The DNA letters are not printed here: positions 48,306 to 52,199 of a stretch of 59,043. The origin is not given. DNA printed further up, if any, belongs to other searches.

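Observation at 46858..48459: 533-aa orphan protein with a C-terminal HEPN-like Rx5H motif between the MTase and the Cas4-like nuclease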

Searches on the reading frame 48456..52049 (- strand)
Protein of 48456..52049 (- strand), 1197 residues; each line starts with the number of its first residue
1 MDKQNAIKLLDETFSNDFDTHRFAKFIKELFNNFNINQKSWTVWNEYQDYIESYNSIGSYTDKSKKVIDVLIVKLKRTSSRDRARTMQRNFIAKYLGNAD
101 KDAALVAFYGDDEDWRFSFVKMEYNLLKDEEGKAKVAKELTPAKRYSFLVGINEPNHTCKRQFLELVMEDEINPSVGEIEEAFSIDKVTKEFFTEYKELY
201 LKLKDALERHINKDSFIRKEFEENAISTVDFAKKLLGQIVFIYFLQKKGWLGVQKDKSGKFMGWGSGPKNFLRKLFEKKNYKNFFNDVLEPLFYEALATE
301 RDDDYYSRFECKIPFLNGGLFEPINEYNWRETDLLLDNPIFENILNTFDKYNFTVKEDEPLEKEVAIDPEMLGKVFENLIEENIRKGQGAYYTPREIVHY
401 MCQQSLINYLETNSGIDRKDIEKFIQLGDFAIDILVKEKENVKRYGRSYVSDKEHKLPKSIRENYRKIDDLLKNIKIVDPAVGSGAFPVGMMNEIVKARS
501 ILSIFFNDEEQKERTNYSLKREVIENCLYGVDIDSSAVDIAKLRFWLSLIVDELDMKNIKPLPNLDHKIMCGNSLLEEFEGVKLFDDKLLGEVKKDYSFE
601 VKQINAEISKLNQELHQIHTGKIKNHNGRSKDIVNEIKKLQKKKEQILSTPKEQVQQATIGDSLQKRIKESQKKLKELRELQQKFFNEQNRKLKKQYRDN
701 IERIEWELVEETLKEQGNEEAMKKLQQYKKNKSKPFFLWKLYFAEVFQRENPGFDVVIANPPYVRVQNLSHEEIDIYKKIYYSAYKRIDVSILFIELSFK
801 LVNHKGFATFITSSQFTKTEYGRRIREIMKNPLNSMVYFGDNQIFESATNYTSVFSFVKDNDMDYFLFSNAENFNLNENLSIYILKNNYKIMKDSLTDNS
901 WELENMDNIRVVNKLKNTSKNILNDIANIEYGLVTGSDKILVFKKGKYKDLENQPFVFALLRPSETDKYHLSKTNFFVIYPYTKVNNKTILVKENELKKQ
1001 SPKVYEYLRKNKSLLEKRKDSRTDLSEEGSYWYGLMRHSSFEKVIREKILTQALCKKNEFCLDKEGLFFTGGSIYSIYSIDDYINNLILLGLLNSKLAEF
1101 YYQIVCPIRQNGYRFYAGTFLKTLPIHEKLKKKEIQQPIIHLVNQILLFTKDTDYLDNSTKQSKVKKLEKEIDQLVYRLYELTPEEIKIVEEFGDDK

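Call 7: search_protein_families(library=pfam, proteins=[window:48456-52049:-], max_evalue=0.01)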
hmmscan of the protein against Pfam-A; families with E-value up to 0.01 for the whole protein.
window:48456-52049:- (1197 aa): 4 families
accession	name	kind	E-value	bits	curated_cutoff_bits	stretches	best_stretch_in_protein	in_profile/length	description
PF07669.17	Eco57I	-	3.6e-31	109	25.3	1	526-845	1-171/171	Eco57I restriction-modification methylase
PF12950.13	TaqI_C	-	1.4e-09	38.7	26.5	1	1004-1126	16-118/118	TaqI-like C-terminal specificity domain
PF20473.4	MmeI_Mtase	-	1.2e-07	31.7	27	1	464-579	10-122/259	MmeI, DNA-methyltransferase domain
PF01170.24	UPF0020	-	5.8e-06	26.6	22.3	0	475-543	30-94/197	RMKL-like, methyltransferase domain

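Call 8: search_protein_families(library=padloc, proteins=[window:48456-52049:-], max_evalue=0.01)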
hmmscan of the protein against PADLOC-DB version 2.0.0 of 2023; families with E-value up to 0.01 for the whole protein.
window:48456-52049:- (1197 aa): 35 families (the best 25 are shown)
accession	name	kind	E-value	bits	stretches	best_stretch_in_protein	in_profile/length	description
PDLC03596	REase_MTase_IIG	-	2.4e-202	672.9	3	1-413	1-453/1148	Type IIG restriction enzyme-methyltransferase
PDLC03612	REase_MTase_IIG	-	3.3e-68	228.9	2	515-1192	583-1245/1247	Type IIG restriction enzyme-methyltransferase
PDLC03604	REase_MTase_IIG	-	2e-67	226.1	2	726-1189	509-1003/1011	Type IIG restriction enzyme-methyltransferase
PDLC03601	REase_MTase_IIG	-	6.3e-62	207.7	2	230-577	238-558/1110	Type IIG restriction enzyme-methyltransferase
PDLC03609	REase_MTase_IIG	-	1.1e-42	144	3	736-1106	542-908/1066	Type IIG restriction enzyme-methyltransferase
PDLC03629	REase_MTase_IIG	-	2.1e-40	136.4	3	733-1126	552-965/1182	Type IIG restriction enzyme-methyltransferase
PDLC02643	DrmMI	-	1.1e-36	124.1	1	470-817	598-937/1347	DrmMI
PDLC03335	MTase_II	-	3.6e-31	106.5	2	745-1128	188-573/607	Type II methyltransferase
PDLC02529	PglX|PglXI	-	2.7e-28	96.2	3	891-1107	520-731/1189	PglX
PDLC03226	MTase_II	-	1.4e-27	94.6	2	890-1182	295-574/579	Type II methyltransferase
PDLC03250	MTase_II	-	2e-26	91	1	751-1193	338-771/775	Type II methyltransferase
PDLC02638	DrmMI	-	6.3e-26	88.8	1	511-811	658-933/935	DrmMI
PDLC03313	MTase_II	-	2.1e-24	84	1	716-1192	104-561/563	Type II methyltransferase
PDLC02646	DrmMI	-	2.6e-19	66.9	1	512-814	38-348/792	DrmMI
PDLC03245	MTase_II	-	2.3e-17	60.8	2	752-1176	157-571/577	Type II methyltransferase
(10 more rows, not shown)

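Call 9: search_protein_families(library=ncbifam, proteins=[window:48456-52049:-], max_evalue=1)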
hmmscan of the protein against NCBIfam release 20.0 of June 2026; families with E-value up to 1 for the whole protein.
window:48456-52049:- (1197 aa): 6 families
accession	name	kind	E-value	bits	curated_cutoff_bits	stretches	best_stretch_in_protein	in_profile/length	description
NF033451.1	BREX_2_MTaseX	equivalog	7e-27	93.6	400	3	892-1108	523-735/1185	BREX-2 system adenine-specific DNA-methyltransferase PglX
NF033452.1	BREX_1_MTaseX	exception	1.8e-17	62.5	500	1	392-863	254-621/1210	BREX-1 system adenine-specific DNA-methyltransferase PglX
NF033455.1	BREX_6_MTaseX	exception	1.9e-12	45.6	900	2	465-547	320-398/1319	BREX-6 system adenine-specific DNA-methyltransferase PglX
TIGR03534.1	RF_mod_PrmC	equivalog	0.0015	18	199.1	1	741-769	142-172/253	peptide chain release factor N(5)-glutamine methyltransferase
NF008575.0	PRK11530.1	equivalog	0.039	13.4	158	0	600-620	25-45/183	hypothetical protein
NF041264.1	MobA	equivalog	0.14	12.7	80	1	636-704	15-84/91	plasmid mobilization protein MobA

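Call 65: find_homologous_proteins(query=window:48459-52049:-, max_evalue=1e-20)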
Query window:48459-52049:- (1197 aa): 8000 proteins with E <= 1e-20 among 8000 candidates; the best 120 are listed.
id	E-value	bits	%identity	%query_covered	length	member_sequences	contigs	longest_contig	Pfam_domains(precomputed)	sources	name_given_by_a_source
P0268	0.0e+0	2673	100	100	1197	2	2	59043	PF07669.18,PF12950.14,PF01170.25,PF20473.5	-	-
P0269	0.0e+0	2005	75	100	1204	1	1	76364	PF02384.23,PF07669.18,PF12950.14,PF01170.25,PF20473.5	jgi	-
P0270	0.0e+0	1857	71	100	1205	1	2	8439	PF07669.18,PF12950.14,PF20473.5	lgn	-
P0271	0.0e+0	1566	75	79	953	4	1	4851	PF07669.18,PF12950.14,PF20473.5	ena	-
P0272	0.0e+0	1457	58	100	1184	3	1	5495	PF02384.23,PF07669.18,PF12950.14,PF22837.2,PF01170.25,PF20473.5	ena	-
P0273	0.0e+0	1448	59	100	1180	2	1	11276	PF02384.23,PF07669.18,PF12950.14,PF20473.5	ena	-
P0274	0.0e+0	1423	58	100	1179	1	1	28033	PF02384.23,PF07669.18,PF12950.14,PF01170.25,PF20473.5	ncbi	-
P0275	0.0e+0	1421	60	100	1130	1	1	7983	PF02384.23,PF07669.18,PF12950.14,PF01170.25,PF20473.5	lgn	-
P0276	0.0e+0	1398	59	100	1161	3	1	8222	PF02384.23,PF07669.18,PF12950.14,PF20473.5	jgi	-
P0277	0.0e+0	1387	69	71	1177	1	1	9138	PF02384.23,PF07669.18,PF12950.14,PF01170.25,PF20473.5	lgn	-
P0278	0.0e+0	1383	57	100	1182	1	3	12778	PF02384.23,PF07669.18,PF12950.14,PF20473.5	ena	-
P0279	0.0e+0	1377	56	100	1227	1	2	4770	PF02384.23,PF07669.18,PF12950.14,PF20473.5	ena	-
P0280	0.0e+0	1368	58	100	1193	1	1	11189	PF02384.23,PF07669.18,PF12950.14,PF01170.25,PF20473.5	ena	-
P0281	0.0e+0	1367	67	72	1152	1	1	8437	PF07669.18,PF12950.14,PF20473.5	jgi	-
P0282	0.0e+0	1357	55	100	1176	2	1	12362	PF02384.23,PF07669.18,PF12950.14,PF20473.5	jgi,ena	-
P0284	0.0e+0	1342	56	100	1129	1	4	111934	PF02384.23,PF07669.18,PF12950.14,PF20473.5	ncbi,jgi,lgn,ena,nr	ncbi:MAG TPA: TaqI-like C-terminal specificity domain-containing protein [Candidatus Woesearchaeota 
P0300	0.0e+0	1302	54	100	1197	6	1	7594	PF02384.23,PF07669.18,PF12950.14,PF01170.25,PF20473.5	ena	-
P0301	0.0e+0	1297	64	72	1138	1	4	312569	PF07669.18,PF12950.14,PF20473.5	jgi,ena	-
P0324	0.0e+0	1252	51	99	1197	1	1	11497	PF02384.23,PF07669.18,PF12950.14,PF20473.5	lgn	-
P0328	0.0e+0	1244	52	99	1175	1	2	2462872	PF07669.18,PF12950.14,PF22837.2,PF20473.5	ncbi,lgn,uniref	ncbi:TaqI-like C-terminal specificity domain-containing protein [Methanobacterium sp.]|uniref:Eco57I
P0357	0.0e+0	1197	52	100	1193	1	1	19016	PF02384.23,PF07669.18,PF12950.14,PF20473.5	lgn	-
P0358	0.0e+0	1197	63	73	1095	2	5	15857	PF02384.23,PF07669.18,PF12950.14,PF01170.25,PF20473.5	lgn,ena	-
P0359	0.0e+0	1197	51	100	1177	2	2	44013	PF07669.18,PF12950.14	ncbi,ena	-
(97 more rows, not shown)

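Call 66: find_encoding_contigs(protein=P0269, flank=7000, max_places=1)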
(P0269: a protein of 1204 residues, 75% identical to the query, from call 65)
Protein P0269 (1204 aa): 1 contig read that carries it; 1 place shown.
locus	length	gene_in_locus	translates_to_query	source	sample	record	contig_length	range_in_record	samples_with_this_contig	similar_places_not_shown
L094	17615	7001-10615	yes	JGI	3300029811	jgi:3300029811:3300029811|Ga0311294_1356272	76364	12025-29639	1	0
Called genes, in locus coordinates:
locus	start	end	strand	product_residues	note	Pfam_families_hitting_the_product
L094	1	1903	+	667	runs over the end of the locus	PF03235:GmrSD_N, PF07510:GmrSD_C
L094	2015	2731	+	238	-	-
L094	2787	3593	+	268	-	-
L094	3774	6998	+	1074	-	PF13091:PLDc_2, PF00270:DEAD (faint), PF04851:ResIII (weak), PF13401:AAA_22 (faint), PF00176:SNF2-rel_dom (weak), PF00271:Helicase_C, PF22590:Cas3-like_C_2 (weak)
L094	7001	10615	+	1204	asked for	PF02384:N6_Mtase (faint), PF01170:UPF0020 (faint), PF20473:MmeI_Mtase (weak), PF07669:Eco57I, PF12950:TaqI_C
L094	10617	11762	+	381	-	PF01381:HTH_3 (weak), PF06114:Peptidase_M78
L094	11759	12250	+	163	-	PF14367:DUF4411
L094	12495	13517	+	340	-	PF00149:Metallophos, PF12850:Metallophos_2 (faint)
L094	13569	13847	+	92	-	PF03683:UPF0175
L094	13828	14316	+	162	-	PF11848:DUF3368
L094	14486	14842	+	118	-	-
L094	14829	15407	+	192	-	PF01909:NTP_transf_2, PF18765:Polbeta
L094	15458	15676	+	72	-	PF15919:HicB_lk_antitox, PF15970:HicB-like_2 (weak)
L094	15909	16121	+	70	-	-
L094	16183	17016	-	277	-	PF08843:AbiEii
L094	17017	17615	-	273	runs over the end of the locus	PF13338:AbiEi_4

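Call 67: find_encoding_contigs(protein=P0284, flank=7000, max_places=1)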
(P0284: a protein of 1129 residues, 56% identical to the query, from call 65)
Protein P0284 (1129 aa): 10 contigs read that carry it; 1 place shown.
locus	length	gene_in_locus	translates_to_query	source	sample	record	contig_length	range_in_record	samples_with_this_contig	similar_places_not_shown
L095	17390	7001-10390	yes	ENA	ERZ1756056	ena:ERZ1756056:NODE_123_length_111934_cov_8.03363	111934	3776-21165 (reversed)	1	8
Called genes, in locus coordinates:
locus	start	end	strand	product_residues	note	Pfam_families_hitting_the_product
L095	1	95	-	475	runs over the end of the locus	PF04055:Radical_SAM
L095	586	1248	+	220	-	PF01936:NYN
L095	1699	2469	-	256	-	-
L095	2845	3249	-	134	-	PF11969:DcpS_C, PF01230:HIT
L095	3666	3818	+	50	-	-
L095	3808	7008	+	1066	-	PF09565:RE_NgoFVII (faint), PF13091:PLDc_2, PF13401:AAA_22 (faint), PF00270:DEAD (weak), PF04851:ResIII (weak), PF00176:SNF2-rel_dom (weak), PF00271:Helicase_C, PF22590:Cas3-like_C_2 (weak)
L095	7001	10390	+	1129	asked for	PF20473:MmeI_Mtase (faint), PF07669:Eco57I, PF02384:N6_Mtase (weak), PF12950:TaqI_C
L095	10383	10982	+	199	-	-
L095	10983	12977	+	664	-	PF02518:HATPase_c (weak), PF13589:HATPase_c_3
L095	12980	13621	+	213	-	PF12705:PDDEXK_1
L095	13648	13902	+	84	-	-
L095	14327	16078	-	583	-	PF03235:GmrSD_N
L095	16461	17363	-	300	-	PF14338:Mrr_N, PF04471:Mrr_cat, PF13156:Mrr_cat_2 (weak), PF22722:NA-iREase1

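Call 68: find_encoding_contigs(protein=P0328, flank=7000, max_places=1)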
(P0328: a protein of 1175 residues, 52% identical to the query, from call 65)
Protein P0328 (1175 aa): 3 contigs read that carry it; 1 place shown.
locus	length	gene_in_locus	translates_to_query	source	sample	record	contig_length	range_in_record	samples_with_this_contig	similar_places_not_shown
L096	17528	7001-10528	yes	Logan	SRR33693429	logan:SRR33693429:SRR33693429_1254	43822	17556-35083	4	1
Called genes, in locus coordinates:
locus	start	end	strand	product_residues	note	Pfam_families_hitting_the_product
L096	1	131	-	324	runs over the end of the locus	PF07475:Hpr_kinase_C (weak)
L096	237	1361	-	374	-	PF01959:DHQS, PF26558:DHQS_2nd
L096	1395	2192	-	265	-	PF01791:DeoC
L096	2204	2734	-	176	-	PF13847:Methyltransf_31 (weak), PF13649:Methyltransf_25 (weak)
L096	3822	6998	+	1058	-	PF09565:RE_NgoFVII (faint), PF13091:PLDc_2, PF00176:SNF2-rel_dom (faint), PF04851:ResIII (faint), PF00271:Helicase_C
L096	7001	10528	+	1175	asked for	PF20473:MmeI_Mtase (faint), PF07669:Eco57I, PF22837:M_Eco57I_C (weak), PF12950:TaqI_C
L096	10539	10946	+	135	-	PF04033:DUF365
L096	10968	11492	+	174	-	PF08819:DUF1802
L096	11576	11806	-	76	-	-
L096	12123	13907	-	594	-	PF00580:UvrD-helicase, PF01443:Viral_helicase1 (faint), PF13245:AAA_19, PF13361:UvrD_C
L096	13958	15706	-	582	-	PF02463:SMC_N, PF11398:DUF2813, PF13175:AAA_15, PF13476:AAA_23, PF13304:AAA_21 (weak), PF13175:AAA_15, PF13304:AAA_21, PF20469:OLD-like_TOPRIM, +1 more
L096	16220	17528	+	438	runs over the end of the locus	PF17419:MauJ (weak)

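Call 84: search_protein_families(library=pfam, proteins=[L095:10383-10979:+, L095:10983-12974:+], max_evalue=0.01)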
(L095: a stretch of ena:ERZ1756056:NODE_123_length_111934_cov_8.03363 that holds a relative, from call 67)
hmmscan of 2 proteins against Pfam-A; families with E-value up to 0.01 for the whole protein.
L095:10383-10979:+ (199 aa): 0 families

L095:10983-12974:+ (664 aa): 2 families
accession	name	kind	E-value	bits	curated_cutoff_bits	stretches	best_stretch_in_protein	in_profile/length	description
PF13589.12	HATPase_c_3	-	1.8e-18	67.3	25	1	31-145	5-116/137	Histidine kinase-, DNA gyrase B-, and HSP90-like ATPase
PF02518.31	HATPase_c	-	1.8e-06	28.8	26.4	1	32-90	9-67/111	Histidine kinase-, DNA gyrase B-, and HSP90-like ATPase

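Call 100: find_encoding_contigs(protein=P0301, flank=7000, max_places=2)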
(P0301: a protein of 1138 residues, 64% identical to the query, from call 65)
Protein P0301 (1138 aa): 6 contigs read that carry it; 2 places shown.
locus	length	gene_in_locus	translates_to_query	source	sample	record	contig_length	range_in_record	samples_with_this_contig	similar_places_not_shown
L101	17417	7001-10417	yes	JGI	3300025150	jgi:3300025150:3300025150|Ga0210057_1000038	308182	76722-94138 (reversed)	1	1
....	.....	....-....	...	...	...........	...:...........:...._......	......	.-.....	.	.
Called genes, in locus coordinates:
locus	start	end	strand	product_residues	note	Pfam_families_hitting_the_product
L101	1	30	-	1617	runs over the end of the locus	PF22148:Fervidolysin_NPro-like (faint), PF00082:Peptidase_S8, PF01839:FG-GAP (faint), PF13517:FG-GAP_3 (weak)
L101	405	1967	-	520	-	PF01609:DDE_Tnp_1 (weak)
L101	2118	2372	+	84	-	-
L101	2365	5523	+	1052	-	PF13091:PLDc_2, PF00270:DEAD (faint), PF04851:ResIII (weak), PF00176:SNF2-rel_dom (weak), PF00271:Helicase_C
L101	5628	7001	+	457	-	PF04326:SLFN_AlbA_2, PF13749:HATPase_c_4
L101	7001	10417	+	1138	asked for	PF20473:MmeI_Mtase (weak), PF07669:Eco57I, PF12950:TaqI_C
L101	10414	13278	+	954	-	PF04607:RelA_SpoT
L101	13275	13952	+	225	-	PF12705:PDDEXK_1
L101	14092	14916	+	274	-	-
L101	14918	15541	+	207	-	-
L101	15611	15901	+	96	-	-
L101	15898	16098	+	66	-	-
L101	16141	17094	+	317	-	PF01699:Na_Ca_ex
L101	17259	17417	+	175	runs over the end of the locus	PF03412:Peptidase_C39, PF09778:Guanylate_cyc_2 (faint), PF11814:DUF3335 (faint), PF13529:Peptidase_C39_2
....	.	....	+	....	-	?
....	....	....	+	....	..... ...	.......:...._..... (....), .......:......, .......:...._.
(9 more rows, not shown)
